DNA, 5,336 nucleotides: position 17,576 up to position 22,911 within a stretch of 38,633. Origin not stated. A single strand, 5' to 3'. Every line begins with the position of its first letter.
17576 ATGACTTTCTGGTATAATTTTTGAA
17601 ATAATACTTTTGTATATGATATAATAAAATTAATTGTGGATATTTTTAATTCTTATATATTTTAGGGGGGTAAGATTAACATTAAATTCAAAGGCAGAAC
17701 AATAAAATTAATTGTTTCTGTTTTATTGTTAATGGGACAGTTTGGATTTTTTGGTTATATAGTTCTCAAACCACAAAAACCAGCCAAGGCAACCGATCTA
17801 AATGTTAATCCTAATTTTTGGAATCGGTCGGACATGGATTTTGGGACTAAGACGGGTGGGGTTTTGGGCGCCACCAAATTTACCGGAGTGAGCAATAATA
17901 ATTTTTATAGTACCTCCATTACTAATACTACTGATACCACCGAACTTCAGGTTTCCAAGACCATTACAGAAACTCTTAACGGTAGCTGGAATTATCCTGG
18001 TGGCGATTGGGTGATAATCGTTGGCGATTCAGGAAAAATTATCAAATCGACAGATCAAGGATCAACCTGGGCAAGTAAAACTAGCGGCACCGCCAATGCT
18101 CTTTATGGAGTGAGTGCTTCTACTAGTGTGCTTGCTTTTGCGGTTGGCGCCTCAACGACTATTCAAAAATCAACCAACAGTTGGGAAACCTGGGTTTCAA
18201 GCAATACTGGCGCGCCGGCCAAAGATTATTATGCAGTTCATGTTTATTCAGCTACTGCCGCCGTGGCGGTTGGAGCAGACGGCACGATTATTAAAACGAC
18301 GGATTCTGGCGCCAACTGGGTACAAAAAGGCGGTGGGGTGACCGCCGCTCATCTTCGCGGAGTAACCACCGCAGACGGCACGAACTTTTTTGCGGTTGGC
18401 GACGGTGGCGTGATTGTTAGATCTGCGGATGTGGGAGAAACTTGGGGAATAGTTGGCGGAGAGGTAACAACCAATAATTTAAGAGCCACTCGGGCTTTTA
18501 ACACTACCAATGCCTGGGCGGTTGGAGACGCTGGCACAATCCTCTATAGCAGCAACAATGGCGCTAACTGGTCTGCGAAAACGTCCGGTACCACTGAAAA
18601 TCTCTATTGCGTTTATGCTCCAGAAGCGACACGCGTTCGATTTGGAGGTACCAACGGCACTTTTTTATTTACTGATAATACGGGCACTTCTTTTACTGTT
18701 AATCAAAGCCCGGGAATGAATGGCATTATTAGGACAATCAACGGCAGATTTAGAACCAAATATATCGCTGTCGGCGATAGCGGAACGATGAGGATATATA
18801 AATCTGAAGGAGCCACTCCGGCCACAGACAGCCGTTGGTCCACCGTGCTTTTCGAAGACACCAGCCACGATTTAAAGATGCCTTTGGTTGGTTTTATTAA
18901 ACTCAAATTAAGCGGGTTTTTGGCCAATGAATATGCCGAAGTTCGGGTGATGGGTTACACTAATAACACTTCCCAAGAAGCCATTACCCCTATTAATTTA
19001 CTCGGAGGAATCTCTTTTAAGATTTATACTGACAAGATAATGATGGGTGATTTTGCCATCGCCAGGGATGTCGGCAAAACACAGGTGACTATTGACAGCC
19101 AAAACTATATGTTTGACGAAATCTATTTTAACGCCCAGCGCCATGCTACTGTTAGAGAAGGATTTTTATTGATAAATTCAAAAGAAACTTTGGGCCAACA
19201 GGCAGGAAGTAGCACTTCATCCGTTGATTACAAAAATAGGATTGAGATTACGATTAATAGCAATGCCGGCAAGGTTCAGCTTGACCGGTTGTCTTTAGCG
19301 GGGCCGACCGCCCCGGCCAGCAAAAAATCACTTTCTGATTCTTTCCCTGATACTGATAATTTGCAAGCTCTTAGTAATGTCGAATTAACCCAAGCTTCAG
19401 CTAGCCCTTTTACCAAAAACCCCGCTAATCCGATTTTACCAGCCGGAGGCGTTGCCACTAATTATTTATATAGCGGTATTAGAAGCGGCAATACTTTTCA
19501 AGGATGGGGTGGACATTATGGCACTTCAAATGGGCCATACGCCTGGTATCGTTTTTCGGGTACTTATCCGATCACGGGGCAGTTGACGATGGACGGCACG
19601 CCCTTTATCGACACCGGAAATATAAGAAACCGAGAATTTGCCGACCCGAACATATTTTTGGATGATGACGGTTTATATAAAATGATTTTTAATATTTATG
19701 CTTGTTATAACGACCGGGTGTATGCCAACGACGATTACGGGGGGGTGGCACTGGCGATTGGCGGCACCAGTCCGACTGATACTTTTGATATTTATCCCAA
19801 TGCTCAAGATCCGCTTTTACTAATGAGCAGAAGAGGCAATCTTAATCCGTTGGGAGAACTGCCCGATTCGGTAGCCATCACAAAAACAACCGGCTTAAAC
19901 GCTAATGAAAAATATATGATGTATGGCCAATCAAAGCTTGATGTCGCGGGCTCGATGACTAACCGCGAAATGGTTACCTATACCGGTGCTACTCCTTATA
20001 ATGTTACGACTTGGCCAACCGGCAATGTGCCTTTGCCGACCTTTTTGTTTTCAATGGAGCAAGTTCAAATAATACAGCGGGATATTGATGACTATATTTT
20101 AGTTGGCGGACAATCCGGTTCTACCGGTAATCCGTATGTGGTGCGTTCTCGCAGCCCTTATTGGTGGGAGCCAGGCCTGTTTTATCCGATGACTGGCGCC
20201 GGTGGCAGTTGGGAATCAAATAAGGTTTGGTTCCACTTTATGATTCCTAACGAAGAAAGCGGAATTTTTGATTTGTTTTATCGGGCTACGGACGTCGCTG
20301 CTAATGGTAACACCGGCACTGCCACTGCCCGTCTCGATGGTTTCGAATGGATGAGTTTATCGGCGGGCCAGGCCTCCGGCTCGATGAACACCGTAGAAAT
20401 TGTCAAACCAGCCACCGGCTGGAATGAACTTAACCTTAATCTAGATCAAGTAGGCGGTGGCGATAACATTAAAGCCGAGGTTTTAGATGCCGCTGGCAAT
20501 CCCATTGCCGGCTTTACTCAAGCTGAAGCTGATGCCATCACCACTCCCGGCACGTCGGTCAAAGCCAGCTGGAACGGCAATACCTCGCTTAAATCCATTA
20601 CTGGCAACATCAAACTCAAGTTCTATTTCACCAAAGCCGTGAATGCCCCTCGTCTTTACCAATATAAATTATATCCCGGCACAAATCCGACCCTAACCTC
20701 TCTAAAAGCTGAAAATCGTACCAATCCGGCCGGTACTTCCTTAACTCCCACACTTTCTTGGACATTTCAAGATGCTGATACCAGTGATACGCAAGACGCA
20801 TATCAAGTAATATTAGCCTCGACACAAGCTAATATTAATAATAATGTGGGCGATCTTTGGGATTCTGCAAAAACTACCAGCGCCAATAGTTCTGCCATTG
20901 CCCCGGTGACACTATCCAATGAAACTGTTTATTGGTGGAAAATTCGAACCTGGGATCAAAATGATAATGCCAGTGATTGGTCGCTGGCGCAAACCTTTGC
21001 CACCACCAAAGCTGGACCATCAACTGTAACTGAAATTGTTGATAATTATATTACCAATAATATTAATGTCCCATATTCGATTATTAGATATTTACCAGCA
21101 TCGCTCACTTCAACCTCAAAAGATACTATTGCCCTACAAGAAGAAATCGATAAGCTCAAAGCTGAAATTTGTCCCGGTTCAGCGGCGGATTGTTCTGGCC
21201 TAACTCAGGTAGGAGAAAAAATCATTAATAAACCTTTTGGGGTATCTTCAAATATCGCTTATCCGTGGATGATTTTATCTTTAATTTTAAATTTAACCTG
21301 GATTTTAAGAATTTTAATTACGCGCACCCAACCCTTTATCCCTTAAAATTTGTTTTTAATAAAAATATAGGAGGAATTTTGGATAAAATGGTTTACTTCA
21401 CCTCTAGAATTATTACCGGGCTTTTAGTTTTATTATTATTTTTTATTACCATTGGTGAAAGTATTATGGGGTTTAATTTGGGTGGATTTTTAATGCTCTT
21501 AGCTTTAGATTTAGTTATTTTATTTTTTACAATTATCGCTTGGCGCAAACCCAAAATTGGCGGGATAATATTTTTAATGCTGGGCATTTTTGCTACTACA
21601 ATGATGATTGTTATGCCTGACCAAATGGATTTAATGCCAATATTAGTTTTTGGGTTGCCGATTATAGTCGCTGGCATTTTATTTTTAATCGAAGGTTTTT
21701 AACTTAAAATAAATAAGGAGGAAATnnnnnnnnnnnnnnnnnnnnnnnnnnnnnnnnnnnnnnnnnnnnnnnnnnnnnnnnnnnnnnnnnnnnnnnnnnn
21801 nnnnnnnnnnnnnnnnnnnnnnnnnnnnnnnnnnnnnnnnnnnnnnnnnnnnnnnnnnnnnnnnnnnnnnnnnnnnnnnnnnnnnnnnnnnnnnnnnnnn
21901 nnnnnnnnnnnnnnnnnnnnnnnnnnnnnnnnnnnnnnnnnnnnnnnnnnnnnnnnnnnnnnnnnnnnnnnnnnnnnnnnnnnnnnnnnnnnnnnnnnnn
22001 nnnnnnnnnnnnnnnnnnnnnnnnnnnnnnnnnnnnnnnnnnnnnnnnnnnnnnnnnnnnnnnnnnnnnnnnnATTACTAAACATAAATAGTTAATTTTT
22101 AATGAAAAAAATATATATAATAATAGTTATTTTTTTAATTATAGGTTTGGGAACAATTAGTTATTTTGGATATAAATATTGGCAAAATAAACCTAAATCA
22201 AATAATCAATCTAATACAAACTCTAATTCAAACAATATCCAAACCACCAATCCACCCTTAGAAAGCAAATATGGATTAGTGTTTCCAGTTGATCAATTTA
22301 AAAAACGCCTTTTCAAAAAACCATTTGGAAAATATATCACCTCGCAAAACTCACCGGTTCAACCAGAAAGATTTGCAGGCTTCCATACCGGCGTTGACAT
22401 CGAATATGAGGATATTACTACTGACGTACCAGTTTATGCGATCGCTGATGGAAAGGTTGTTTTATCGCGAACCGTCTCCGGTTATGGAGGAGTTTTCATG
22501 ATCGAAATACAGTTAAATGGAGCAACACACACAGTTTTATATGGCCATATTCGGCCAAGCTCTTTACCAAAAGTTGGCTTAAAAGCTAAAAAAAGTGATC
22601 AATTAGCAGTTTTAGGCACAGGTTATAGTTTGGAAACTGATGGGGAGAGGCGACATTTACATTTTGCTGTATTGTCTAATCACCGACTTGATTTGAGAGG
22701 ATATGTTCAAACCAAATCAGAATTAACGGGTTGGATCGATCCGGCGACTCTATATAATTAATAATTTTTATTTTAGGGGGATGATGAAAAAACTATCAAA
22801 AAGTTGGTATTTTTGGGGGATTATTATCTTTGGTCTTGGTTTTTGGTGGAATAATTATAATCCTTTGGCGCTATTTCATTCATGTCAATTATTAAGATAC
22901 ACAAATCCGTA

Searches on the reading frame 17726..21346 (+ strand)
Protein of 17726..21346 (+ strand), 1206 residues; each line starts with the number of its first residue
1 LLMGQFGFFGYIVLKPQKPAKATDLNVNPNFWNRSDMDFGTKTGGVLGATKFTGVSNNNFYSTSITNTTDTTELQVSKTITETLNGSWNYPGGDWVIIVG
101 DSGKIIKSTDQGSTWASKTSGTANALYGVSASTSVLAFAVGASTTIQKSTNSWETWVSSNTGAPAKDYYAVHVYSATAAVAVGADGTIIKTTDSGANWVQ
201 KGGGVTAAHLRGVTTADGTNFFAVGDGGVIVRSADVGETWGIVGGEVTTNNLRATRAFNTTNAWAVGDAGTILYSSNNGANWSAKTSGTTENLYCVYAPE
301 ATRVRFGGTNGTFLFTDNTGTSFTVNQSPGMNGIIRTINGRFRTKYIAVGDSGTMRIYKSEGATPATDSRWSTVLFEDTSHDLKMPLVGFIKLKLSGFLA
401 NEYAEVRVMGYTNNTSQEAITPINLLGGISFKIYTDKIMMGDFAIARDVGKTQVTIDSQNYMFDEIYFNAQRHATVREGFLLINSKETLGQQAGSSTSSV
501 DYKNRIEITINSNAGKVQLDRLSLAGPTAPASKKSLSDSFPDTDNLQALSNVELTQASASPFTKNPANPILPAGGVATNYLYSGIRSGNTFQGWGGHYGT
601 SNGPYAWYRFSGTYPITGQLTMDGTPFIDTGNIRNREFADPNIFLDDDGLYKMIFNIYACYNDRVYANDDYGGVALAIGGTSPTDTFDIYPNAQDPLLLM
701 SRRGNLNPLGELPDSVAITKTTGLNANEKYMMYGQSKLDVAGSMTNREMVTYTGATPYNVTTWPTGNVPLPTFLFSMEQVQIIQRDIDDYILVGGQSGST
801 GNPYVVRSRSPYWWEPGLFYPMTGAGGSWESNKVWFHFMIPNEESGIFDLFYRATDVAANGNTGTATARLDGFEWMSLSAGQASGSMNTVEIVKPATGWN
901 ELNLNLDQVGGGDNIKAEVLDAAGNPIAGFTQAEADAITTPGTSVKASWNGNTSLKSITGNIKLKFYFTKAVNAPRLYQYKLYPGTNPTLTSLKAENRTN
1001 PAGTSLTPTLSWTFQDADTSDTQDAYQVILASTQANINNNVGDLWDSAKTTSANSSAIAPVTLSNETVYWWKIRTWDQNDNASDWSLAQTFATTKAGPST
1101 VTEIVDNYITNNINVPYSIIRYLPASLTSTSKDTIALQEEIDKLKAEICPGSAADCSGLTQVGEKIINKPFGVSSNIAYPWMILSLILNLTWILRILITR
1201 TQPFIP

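Call 9: search_protein_families(library=pfam, proteins=[window:17726-21346:+], max_evalue=0.01)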
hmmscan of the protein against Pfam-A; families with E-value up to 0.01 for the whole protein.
window:17726-21346:+ (1206 aa): 2 families
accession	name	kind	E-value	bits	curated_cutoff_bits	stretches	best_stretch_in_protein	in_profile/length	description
PF25788.1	Ig_Rha78A_N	-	3.3e-19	69.5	27.4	1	991-1094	2-102/105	Rha78A-like, N-terminal immunoglobulin domain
PF14870.12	PSII_BNR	-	6.8e-09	35.8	27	1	169-355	21-168/303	Photosynthesis system II assembly factor YCF48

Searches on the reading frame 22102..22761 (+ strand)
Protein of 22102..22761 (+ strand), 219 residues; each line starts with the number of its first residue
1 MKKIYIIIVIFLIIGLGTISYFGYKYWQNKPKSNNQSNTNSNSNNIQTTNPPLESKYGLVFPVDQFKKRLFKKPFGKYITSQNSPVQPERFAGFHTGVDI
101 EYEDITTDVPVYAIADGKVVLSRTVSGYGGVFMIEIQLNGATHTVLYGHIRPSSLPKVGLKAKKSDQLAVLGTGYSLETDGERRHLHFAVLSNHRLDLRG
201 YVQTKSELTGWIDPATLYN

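Call 99: search_protein_families(library=pfam, proteins=[window:22102-22761:+], max_evalue=0.001)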
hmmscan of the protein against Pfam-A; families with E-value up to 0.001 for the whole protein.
window:22102-22761:+ (219 aa): 1 family
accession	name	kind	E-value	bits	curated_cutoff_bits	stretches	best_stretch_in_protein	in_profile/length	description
PF01551.29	Peptidase_M23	-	3.1e-11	43.7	28.7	1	94-194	2-91/96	Peptidase family M23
